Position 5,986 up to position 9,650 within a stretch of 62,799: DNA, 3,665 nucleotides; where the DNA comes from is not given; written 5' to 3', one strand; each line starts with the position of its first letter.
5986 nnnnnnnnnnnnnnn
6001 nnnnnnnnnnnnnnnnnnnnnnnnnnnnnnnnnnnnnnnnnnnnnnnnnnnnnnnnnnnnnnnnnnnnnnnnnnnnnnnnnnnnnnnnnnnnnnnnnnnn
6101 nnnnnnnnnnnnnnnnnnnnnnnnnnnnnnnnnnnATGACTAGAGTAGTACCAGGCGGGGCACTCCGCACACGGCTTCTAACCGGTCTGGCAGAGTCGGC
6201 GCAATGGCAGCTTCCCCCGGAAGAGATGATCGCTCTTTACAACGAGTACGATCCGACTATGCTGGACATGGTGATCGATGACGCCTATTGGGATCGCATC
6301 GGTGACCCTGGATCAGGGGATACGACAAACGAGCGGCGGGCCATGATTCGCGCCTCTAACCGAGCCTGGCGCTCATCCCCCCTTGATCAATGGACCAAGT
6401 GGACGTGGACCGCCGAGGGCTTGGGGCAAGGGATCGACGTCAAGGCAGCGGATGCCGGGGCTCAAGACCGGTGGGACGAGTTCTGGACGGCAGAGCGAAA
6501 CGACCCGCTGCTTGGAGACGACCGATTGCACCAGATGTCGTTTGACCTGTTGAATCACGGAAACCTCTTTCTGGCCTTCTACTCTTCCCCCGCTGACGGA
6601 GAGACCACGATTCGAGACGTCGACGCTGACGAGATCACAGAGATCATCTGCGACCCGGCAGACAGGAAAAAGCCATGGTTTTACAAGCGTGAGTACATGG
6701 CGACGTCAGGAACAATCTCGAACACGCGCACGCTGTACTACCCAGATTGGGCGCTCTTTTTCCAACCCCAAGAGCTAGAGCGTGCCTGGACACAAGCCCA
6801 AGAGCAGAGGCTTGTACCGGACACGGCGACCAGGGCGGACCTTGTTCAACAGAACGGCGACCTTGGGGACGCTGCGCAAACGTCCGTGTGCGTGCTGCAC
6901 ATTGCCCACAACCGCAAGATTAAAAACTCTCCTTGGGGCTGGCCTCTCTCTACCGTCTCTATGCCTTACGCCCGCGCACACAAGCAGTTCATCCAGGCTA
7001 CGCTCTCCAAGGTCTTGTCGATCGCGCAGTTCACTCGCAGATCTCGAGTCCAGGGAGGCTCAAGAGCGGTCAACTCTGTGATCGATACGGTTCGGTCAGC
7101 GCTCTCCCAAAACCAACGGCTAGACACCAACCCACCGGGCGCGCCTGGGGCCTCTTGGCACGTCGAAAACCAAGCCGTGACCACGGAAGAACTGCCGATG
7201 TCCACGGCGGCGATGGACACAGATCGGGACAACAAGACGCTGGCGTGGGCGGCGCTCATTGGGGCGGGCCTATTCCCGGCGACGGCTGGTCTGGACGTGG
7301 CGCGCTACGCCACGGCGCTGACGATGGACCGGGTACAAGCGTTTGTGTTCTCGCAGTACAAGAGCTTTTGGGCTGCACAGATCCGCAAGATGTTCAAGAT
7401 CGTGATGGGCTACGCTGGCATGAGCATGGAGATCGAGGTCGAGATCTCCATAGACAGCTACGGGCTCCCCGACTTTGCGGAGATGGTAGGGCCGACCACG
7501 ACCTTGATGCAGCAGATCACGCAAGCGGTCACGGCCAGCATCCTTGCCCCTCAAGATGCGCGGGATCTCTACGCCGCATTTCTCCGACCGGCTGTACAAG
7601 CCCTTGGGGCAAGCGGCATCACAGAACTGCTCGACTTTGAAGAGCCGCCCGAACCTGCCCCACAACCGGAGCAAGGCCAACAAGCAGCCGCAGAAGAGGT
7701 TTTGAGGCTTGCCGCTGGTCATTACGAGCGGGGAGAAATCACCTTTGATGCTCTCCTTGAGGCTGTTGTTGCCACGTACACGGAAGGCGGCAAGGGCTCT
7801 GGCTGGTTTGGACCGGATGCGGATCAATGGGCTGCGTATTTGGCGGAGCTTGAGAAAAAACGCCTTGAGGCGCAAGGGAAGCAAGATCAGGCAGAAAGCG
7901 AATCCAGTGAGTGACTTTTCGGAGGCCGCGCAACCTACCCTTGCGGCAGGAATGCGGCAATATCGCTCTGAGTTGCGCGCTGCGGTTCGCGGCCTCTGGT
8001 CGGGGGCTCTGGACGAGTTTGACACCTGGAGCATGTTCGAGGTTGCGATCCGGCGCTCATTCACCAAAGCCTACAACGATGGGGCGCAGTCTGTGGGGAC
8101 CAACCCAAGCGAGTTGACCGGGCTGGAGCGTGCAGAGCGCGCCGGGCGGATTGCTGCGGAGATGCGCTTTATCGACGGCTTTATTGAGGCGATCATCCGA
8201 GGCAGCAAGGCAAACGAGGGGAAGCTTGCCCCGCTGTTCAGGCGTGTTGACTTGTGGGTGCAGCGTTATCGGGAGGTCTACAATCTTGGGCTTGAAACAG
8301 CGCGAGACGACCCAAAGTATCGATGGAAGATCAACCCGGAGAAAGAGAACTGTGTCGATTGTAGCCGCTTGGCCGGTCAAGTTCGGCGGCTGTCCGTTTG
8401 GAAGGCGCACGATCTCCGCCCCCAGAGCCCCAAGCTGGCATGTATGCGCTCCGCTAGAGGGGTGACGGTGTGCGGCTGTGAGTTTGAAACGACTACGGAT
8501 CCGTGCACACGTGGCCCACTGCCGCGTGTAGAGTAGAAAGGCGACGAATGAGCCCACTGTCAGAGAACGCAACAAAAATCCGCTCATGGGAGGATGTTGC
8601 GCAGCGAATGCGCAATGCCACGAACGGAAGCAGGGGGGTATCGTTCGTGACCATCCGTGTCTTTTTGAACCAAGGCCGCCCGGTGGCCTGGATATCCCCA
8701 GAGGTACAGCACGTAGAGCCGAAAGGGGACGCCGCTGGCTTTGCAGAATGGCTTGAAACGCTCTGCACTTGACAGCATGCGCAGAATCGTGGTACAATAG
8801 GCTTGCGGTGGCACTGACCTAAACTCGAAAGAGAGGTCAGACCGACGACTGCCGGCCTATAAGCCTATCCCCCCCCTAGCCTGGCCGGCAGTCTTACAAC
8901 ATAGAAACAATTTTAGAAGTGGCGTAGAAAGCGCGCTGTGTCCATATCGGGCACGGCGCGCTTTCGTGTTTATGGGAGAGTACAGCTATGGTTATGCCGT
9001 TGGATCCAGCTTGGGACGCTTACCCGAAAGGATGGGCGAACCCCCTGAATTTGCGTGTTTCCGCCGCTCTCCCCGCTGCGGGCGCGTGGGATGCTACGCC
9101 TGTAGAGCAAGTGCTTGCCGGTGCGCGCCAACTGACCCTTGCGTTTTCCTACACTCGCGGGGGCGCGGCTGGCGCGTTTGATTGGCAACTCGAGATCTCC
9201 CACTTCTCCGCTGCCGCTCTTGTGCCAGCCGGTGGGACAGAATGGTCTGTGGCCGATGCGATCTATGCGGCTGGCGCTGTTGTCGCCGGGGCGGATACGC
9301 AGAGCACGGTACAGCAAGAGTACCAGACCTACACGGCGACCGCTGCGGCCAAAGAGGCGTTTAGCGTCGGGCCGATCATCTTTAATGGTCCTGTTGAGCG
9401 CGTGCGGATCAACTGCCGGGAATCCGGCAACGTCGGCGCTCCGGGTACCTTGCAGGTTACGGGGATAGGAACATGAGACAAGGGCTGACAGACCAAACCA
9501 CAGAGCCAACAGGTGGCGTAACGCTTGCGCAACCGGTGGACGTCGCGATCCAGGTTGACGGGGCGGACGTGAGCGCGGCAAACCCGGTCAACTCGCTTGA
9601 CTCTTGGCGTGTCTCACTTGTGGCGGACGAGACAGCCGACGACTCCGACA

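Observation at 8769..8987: Best promoter in the genome drives an ORF-less, highly structured ~170-nt RNA ending in a terminator, just ahead of 29 kb of late genes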

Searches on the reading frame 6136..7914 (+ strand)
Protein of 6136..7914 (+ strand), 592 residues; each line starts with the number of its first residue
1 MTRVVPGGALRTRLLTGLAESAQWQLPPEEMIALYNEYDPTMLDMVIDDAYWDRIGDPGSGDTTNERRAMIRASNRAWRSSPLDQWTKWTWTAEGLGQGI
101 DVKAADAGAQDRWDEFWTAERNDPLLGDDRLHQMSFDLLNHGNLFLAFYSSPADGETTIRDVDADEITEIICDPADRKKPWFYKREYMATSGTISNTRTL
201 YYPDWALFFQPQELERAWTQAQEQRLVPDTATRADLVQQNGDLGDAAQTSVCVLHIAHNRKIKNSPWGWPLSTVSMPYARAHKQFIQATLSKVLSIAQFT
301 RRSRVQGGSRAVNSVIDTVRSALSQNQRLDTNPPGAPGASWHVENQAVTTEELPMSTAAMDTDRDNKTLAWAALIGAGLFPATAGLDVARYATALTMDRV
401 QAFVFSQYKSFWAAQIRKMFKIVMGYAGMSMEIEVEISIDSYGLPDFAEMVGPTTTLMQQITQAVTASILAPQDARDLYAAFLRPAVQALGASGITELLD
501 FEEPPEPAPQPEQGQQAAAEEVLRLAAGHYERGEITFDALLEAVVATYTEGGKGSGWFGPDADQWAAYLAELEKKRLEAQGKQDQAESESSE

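Call 10: search_protein_families(library=phrogs, proteins=[window:6136-7914:+], max_evalue=0.01)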
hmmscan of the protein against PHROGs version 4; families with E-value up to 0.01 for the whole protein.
window:6136-7914:+ (592 aa): 2 families
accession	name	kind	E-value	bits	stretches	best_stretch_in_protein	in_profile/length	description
phrog_10963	-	head and packaging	1.5e-16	61.1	1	92-483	93-442/503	portal protein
phrog_34959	-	unknown function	0.0057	18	0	527-556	24-51/69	-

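Call 11: search_protein_families(library=pfam, proteins=[window:6136-7914:+], max_evalue=0.01)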
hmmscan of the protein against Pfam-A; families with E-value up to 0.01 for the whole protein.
window:6136-7914:+ (592 aa): 0 families

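Call 52: search_dna_similar(query=window:6136-7914:+, collection=phages, mode=protein, max_evalue=0.00001, max_rows=15)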
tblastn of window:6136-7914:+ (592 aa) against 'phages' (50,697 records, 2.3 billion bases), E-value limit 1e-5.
Records with a match: 10; places in all: 10; records where one place covers at least 80% of the query: 0.
Best place of each record, by identity: <60% 10.
By first word of the organism name: Arthrobacter 3; Brevibacterium 2; Methanoculleus 2; Bacteriophage 1; Caudovirus 1; Glutamicibacter 1.
By host as written in the record: Arthrobacter globiformis NRRL B-2979 SEA 2; Brevibacterium iodinum ATCC 15728 2; Methanoculleus bourgensis E02.3 2; Arthrobacter globiformis B-2979 1; - 1; Homo sapiens 1; Glutamicibacter halophytocola 1.
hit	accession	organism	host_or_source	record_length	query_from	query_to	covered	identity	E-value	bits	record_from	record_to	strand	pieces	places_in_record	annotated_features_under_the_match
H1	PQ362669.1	Arthrobacter phage Kukla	Arthrobacter globiformis B-2979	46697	43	427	65%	25.1%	8e-12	75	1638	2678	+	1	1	2: portal protein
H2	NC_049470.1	Arthrobacter phage TripleJ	Arthrobacter globiformis NRRL B-2979 SEA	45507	43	427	65%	24.9%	2e-12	76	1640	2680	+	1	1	2: portal protein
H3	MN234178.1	Arthrobacter phage TripleJ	Arthrobacter globiformis NRRL B-2979 SEA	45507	43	427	65%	24.9%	2e-12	76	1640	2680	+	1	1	2: portal protein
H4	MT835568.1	Bacteriophage sp.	human fecal samples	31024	48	427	64%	25.2%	4e-11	72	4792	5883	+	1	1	record has no annotation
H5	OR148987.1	Caudovirus D_HF5_3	Homo sapiens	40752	29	426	67%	23.2%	5e-6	56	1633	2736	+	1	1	portal protein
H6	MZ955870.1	Glutamicibacter phage BIM BV-113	Glutamicibacter halophytocola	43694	43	427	65%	22.4%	3e-6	56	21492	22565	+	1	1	putative portal protein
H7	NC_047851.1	Brevibacterium phage LuckyBarnes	Brevibacterium iodinum ATCC 15728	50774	97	427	56%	24.6%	3e-9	66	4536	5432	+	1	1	portal protein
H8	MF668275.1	Brevibacterium phage LuckyBarnes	Brevibacterium iodinum ATCC 15728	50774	97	427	56%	24.6%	3e-9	66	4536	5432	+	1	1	portal protein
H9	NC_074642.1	Methanoculleus virus L4768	Methanoculleus bourgensis E02.3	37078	52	429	64%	20.6%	9e-11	71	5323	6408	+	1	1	hypothetical protein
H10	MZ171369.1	Methanoculleus virus Blf4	Methanoculleus bourgensis E02.3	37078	52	429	64%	20.6%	9e-11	71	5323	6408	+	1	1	hypothetical protein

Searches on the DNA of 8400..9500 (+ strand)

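Call 8: search_dna_similar(query=window:8400-9500:+, collection=phages, mode=distant, max_rows=40)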
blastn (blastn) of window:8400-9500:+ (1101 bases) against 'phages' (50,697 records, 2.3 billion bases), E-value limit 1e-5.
No match.

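Call 9: search_rna_families(source=window, start=8600, end=9100, threshold=evalue, max_evalue=10)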
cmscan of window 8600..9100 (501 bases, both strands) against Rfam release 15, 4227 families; matches with E-value up to 10: 5.
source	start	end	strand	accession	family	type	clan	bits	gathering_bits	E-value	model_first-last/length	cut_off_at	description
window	8817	8892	+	RF02506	Atu_Ti1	Gene; sRNA;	-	19.5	55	1.2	1-92/92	no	Rhizobiales sRNA Atu_Ti1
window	8915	8977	+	RF04047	mir-9228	Gene; miRNA;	-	18.8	100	0.2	1-85/85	no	mir-9228 microRNA precursor family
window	8923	8969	+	RF04248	MIR7486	Gene; miRNA;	-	18.5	67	1.6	1-87/87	no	MIR7486 microRNA precursor family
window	8850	9018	-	RF02195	TP53TG1_1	Gene; lncRNA;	-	13.3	40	3.5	1-153/153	no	TP53 target 1 conserved region 1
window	8744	8765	-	RF02182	ST7-AS2_2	Gene; lncRNA;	-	11.4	45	4.6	1-47/47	no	ST7 antisense RNA 2 conserved region 2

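Call 56: search_rna_families(sources=[L082, L070, L027, L031, L004, L007, L013, L032, L058, L076, L049, L067, L029, L079, L041, L044], threshold=gathering)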
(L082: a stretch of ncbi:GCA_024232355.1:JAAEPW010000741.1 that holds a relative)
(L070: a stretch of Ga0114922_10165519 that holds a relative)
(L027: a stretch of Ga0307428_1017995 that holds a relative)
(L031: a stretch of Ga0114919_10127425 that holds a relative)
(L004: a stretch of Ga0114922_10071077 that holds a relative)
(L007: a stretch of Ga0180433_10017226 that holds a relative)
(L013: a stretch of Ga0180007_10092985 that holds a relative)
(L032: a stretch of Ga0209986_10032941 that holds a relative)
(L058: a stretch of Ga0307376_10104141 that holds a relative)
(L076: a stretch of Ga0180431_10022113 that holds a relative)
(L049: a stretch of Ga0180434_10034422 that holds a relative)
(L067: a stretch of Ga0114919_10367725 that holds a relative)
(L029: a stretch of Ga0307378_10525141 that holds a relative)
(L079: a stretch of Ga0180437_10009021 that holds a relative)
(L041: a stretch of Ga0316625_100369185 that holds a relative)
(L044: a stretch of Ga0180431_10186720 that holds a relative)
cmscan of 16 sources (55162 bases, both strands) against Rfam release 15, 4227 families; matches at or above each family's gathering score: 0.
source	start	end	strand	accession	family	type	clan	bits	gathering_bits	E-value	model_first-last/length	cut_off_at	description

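Call 85: build_rna_model(alignment_id=A3, structure=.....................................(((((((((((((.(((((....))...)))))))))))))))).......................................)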
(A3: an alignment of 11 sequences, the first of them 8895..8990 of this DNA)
Model R1 built from alignment A3 (11 sequences, 120 columns); structure: as given.
model positions 95; base pairs 17; branch points 0; effective number of sequences 7.21; information 0.602 bits per position. Calibrated on 0.2 Mb of random sequence (short: E-values are rough).
structure used (alignment columns):
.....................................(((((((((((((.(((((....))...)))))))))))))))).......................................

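Call 86: search_with_rna_model(model_id=R1, sources=[window, L001, L002, L003, L004, L005, L006, L007, L008, L009, L012, L013, L014, L015, L016, L017, L019, L022, L025, L027, L029, L030, L031, L032, L038, L039, L040, L041, L043, L044, L047, L048, L049, L051, L052, L053, L054, L055, L057, L058, L059, L060, L063, L064, L065, L066, L067, L068, L070, L071, L072, L075, L076, L078, L079, L081, L082], max_evalue=1, make_alignment=true)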
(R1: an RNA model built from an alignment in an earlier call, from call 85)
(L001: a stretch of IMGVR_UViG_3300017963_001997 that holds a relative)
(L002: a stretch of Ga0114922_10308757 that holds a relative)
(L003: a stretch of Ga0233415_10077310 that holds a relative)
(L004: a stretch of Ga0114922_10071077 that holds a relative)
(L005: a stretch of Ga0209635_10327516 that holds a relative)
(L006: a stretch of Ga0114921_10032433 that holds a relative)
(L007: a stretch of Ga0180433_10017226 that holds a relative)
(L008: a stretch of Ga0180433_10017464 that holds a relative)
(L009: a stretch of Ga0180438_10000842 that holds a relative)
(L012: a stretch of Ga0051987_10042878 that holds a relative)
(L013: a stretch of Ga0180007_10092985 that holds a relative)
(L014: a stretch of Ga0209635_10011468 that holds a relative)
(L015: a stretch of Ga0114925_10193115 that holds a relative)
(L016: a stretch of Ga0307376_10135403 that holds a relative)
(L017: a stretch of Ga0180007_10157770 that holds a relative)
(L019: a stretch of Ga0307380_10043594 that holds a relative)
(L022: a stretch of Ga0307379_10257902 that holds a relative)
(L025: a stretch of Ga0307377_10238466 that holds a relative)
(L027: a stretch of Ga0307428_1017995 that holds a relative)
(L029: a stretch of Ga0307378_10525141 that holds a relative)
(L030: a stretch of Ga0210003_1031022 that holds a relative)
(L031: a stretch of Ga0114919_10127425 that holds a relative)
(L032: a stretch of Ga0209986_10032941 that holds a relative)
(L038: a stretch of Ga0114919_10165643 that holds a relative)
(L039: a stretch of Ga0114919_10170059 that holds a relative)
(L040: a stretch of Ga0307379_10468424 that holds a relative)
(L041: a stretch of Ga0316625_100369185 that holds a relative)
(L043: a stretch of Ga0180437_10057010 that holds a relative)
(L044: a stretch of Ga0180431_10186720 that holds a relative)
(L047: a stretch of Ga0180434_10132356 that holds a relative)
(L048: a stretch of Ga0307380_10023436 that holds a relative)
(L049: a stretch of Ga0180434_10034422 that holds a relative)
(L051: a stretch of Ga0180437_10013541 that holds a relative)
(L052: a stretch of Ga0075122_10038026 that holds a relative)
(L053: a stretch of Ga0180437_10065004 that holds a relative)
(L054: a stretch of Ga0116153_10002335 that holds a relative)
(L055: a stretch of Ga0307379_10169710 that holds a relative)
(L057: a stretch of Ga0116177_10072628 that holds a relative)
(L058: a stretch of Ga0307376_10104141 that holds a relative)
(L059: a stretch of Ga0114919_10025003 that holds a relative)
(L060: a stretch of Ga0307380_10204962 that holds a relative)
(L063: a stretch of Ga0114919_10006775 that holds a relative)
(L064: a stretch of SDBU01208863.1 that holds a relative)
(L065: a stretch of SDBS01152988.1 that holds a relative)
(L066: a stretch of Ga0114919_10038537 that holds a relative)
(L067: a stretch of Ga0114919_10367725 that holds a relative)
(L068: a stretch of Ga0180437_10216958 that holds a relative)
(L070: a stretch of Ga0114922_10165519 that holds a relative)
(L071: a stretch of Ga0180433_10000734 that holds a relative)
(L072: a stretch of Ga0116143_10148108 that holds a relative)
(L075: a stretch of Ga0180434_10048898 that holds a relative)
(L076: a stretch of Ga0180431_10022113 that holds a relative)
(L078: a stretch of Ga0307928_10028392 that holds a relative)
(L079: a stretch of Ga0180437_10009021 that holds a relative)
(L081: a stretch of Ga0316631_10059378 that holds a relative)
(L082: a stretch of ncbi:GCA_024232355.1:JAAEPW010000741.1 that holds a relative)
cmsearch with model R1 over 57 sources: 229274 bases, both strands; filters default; matches with E-value up to 1: 44.
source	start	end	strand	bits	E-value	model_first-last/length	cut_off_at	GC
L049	497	591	+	80.7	4.7e-17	1-95/95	no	0.48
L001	1311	1404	+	77.9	2.3e-16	1-95/95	no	0.5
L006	470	565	+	77.8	2.4e-16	1-95/95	no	0.56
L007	2409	2502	+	75.6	8.7e-16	1-95/95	no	0.51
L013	702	796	+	71.9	7.1e-15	1-95/95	no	0.54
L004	598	691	+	71.4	9.4e-15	1-95/95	no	0.44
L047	403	495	+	64.8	4e-13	1-95/95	no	0.58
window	8895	8988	+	63.1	1.1e-12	1-95/95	no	0.48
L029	416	508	+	63.1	1.1e-12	1-95/95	no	0.49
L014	1070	1162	+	57.3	2.9e-11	1-95/95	no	0.55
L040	508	607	+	55.1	1e-10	1-95/95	no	0.5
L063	279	370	+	29.9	0.00017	1-95/95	no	0.45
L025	277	371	+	27.3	0.00075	1-95/95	no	0.51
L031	500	597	+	27.3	0.00076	1-95/95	no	0.57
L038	387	481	+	26.4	0.0013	1-95/95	no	0.49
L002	541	643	+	24.9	0.003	1-95/95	no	0.48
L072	243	336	+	24.3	0.0041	1-95/95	no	0.56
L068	603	703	+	23.7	0.0059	1-95/95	no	0.51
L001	1342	1381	-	22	0.016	34-72/95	no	0.57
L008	2402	2501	+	21.4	0.022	1-95/95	no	0.61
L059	1672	1767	+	21.3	0.023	1-95/95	no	0.52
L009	2426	2473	+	21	0.027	33-77/95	no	0.48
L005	438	542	+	20.6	0.034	1-95/95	no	0.53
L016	965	1068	+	20.5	0.036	1-95/95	no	0.51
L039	271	370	+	20.4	0.039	1-95/95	no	0.47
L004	630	667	-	20.3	0.042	35-71/95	no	0.53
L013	734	773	-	20.3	0.042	34-72/95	no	0.65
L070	216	312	+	19.5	0.063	1-95/95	no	0.45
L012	314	403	+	19.3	0.072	1-95/95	no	0.44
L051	2381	2467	+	18.9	0.09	1-95/95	no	0.43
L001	1256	1291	+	18.2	0.13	35-71/95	no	0.72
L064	1036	1129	+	18.2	0.14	1-95/95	no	0.54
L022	108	209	+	17.9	0.17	1-95/95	no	0.48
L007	2442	2478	-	17.6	0.19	35-71/95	no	0.62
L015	186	280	+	17.4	0.21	1-95/95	no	0.47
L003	186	283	+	17.3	0.23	1-95/95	no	0.44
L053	188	289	+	17.2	0.24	1-95/95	no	0.61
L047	360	397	-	17.1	0.25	35-71/95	no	0.63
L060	979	1034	+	17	0.28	33-91/95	no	0.61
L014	1107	1138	-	16.7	0.32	38-68/95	no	0.78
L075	708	754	+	15.2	0.76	33-78/95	no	0.51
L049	534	564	-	15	0.82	38-68/95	no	0.71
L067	388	482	+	15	0.86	1-95/95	no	0.63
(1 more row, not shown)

Alignment A4: 44 matches aligned to the model, 150 columns, each read 5' to 3' on its own strand. Consensus structure (alignment columns), stored with it:
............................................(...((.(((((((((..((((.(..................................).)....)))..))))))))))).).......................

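Call 90: search_with_rna_model(model_id=R1, sources=[L101, L102, L103, L010, L011, L018, L020, L021, L024, L026, L028, L033, L035, L042, L045, L050, L056, L061, L062, L069, L073, L077], max_evalue=1, show_alignments=2)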
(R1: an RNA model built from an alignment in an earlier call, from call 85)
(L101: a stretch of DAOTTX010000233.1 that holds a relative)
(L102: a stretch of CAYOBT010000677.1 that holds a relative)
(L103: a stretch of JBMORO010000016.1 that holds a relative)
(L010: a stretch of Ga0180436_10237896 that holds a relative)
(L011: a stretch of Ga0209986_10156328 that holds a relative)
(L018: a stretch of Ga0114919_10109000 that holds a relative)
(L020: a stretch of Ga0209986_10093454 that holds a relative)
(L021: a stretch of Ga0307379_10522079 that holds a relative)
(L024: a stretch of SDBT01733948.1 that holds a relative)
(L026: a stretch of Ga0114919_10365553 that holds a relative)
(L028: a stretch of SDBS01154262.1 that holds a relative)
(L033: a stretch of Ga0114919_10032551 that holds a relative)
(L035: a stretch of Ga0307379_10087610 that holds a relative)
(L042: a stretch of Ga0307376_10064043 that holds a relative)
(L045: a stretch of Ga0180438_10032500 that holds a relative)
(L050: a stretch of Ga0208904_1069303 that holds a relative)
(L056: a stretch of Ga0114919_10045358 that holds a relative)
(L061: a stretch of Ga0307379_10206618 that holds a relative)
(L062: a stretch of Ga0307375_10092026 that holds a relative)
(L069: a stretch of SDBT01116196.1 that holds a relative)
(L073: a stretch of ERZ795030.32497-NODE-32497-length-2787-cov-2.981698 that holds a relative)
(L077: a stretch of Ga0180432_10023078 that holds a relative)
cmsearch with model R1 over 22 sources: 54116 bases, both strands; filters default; matches with E-value up to 1: 16.
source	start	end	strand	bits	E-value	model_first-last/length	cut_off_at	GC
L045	1997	2090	+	77.9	5.5e-17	1-95/95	no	0.5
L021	103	198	+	60.7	9.8e-13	1-95/95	no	0.51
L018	88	182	+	53.8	5e-11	1-95/95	no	0.44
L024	110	199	+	28.6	8.7e-05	1-95/95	no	0.54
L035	19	126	+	26.2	0.00033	1-95/95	no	0.5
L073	1695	1788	+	24.3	0.00097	1-95/95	no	0.56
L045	2028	2067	-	22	0.0037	34-72/95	no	0.57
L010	455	554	+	21.4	0.0052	1-95/95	no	0.61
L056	2450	2542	+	18.9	0.022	1-95/95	no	0.54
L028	1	66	+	18.5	0.026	28-95/95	5'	0.59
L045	1942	1977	+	18.2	0.032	35-71/95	no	0.72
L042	35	136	+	17.9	0.039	1-95/95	no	0.48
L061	757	812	+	17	0.065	33-91/95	no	0.61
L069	1103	1193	+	14.8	0.23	1-95/95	no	0.51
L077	2339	2430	+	14.2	0.32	1-95/95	no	0.55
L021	138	175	-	12.7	0.73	34-72/95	no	0.55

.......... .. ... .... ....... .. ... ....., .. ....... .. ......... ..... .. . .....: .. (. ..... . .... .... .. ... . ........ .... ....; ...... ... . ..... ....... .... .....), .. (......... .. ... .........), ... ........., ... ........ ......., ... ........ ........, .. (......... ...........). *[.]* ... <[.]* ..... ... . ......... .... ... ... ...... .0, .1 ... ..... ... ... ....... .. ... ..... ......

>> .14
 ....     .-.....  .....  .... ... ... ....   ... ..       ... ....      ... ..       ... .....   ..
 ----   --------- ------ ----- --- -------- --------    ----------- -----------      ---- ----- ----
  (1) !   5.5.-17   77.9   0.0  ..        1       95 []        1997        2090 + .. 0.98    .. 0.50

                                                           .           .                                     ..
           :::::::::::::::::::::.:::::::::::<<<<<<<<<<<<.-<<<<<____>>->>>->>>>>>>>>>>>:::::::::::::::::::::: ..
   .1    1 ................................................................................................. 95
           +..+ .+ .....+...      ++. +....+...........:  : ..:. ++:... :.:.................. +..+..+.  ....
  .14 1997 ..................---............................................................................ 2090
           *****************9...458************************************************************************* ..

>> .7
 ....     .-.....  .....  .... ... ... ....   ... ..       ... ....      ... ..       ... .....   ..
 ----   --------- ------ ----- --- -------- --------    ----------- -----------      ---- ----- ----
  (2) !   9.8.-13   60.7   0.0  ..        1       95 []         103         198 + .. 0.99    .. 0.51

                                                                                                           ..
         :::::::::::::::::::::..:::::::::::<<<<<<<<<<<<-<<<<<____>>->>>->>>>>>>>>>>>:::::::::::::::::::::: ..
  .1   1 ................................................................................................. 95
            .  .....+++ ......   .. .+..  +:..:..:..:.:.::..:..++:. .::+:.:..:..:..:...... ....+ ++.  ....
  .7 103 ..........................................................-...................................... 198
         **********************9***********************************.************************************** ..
